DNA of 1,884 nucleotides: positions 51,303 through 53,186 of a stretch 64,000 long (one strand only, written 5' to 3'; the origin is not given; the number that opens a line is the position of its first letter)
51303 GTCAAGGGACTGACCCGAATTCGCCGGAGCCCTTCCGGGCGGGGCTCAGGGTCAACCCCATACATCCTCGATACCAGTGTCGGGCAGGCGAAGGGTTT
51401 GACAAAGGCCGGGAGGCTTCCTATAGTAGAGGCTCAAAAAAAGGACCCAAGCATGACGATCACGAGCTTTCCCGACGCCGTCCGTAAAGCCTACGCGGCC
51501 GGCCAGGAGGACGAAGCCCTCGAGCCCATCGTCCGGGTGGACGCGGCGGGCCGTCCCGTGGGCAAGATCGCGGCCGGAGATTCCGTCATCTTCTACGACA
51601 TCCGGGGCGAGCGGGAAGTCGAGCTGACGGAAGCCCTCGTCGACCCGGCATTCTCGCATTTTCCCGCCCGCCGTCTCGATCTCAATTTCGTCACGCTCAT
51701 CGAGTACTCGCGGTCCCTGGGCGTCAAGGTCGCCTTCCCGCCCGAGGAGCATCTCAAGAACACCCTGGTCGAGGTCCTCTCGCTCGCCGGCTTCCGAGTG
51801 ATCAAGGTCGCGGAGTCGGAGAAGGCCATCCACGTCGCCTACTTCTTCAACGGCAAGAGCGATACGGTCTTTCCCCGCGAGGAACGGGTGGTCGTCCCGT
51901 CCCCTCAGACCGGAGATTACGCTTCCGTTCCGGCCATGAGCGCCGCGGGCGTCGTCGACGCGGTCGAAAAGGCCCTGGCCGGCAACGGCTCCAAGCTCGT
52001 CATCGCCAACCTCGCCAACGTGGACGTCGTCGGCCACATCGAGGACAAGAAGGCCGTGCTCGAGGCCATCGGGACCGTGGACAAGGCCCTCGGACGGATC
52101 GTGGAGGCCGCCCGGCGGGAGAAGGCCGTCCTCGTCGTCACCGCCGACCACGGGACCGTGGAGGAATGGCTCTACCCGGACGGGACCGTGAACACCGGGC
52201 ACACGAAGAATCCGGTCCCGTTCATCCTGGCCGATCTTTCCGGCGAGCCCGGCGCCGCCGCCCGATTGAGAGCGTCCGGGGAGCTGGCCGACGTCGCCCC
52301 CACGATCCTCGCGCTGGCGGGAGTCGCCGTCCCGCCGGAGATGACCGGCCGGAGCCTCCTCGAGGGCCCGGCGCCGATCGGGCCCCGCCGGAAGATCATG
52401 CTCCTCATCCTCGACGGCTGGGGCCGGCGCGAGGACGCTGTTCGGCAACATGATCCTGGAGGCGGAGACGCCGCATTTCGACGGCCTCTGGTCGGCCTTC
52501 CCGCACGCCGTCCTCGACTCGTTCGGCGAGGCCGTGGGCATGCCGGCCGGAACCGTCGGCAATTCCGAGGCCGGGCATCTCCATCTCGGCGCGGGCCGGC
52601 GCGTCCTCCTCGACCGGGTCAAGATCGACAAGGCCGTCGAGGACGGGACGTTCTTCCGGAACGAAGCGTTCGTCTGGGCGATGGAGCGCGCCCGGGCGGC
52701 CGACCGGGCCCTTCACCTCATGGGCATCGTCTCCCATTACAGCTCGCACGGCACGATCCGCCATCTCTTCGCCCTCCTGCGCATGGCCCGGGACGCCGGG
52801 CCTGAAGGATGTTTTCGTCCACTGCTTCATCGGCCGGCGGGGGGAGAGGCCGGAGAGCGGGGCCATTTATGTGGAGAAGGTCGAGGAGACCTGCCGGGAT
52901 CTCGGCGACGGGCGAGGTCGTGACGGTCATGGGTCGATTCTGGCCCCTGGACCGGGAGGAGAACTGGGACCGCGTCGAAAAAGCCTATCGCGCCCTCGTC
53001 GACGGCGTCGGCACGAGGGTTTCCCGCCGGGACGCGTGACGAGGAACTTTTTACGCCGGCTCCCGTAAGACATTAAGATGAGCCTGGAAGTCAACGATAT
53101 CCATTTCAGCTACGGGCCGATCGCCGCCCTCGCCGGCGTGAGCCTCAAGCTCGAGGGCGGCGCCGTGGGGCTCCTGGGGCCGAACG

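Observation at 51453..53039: Cofactor-independent phosphoglycerate mutase homolog with circularly permuted domain order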

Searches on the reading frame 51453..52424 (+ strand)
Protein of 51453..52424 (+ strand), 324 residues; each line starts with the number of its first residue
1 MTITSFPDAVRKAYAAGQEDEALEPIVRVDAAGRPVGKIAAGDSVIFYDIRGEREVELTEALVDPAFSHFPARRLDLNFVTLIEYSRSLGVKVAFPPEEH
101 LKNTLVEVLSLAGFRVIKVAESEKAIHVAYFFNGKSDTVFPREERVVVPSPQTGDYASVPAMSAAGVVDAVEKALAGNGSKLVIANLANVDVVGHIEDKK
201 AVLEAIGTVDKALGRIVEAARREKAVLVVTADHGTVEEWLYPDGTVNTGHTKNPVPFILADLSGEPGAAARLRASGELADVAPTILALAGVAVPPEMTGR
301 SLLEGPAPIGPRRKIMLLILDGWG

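Call 4: search_protein_families(library=pfam, proteins=[window:51453-52424:+], max_evalue=0.01)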
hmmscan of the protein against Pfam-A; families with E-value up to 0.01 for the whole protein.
window:51453-52424:+ (324 aa): 6 families
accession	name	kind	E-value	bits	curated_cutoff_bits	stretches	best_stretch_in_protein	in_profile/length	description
PF01676.23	Metalloenzyme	-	1.7e-41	142.8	24.3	1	95-291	62-250/252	Metalloenzyme superfamily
PF06415.18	iPGM_N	-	1.2e-14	54.7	27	1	7-86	137-216/217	BPG-independent PGAM N-terminus (iPGM_N)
PF01663.27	Phosphodiest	-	1.3e-07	32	23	1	178-238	158-224/342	Type I phosphodiesterase / nucleotide pyrophosphatase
PF00884.28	Sulfatase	-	2.4e-07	30.8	25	1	201-291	205-301/301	Sulfatase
PF00245.25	Alk_phosphatase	-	0.0018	17.7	24.4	1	188-237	265-315/423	Alkaline phosphatase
PF16347.10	SGSH_C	-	0.0093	16.6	29.3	0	280-303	42-65/154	N-sulphoglucosamine sulphohydrolase, C-terminal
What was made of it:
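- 51453..51710 (+): Residues 1-86: C-terminal part of the transferase (cap) domain, canonical residues about 211-300. Contains Arg51 and Arg54, which correspond to Gst Arg261 and Arg264. Pfam iPGM_N 137-216 (call 4).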

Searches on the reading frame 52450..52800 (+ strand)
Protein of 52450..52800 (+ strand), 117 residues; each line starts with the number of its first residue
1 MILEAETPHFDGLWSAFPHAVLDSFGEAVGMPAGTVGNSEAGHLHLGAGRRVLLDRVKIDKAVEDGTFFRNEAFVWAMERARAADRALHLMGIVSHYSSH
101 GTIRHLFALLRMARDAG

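Call 4: search_protein_families(library=pfam, proteins=[window:52450-52800:+], max_evalue=0.01)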
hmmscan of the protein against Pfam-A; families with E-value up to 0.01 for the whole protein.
window:52450-52800:+ (117 aa): 2 families
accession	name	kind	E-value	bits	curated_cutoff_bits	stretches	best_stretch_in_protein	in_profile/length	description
PF06415.18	iPGM_N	-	5.2e-13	49.4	27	1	59-116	1-58/217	BPG-independent PGAM N-terminus (iPGM_N)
PF01676.23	Metalloenzyme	-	0.00039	20.4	24.3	1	3-53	23-61/252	Metalloenzyme superfamily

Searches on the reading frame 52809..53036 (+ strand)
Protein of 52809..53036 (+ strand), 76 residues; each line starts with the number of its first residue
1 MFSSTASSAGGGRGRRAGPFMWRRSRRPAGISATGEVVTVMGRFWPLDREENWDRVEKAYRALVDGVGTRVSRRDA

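Call 4: search_protein_families(library=pfam, proteins=[window:52809-53036:+], max_evalue=0.01)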
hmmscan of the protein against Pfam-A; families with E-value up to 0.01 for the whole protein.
window:52809-53036:+ (76 aa): 2 families
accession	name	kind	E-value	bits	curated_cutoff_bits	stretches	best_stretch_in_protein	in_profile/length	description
PF06415.18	iPGM_N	-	2.6e-10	40.6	27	1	34-70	95-131/217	BPG-independent PGAM N-terminus (iPGM_N)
PF14684.11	Tricorn_C1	-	0.0046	17.3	24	1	43-70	19-47/59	Tricorn protease C1 domain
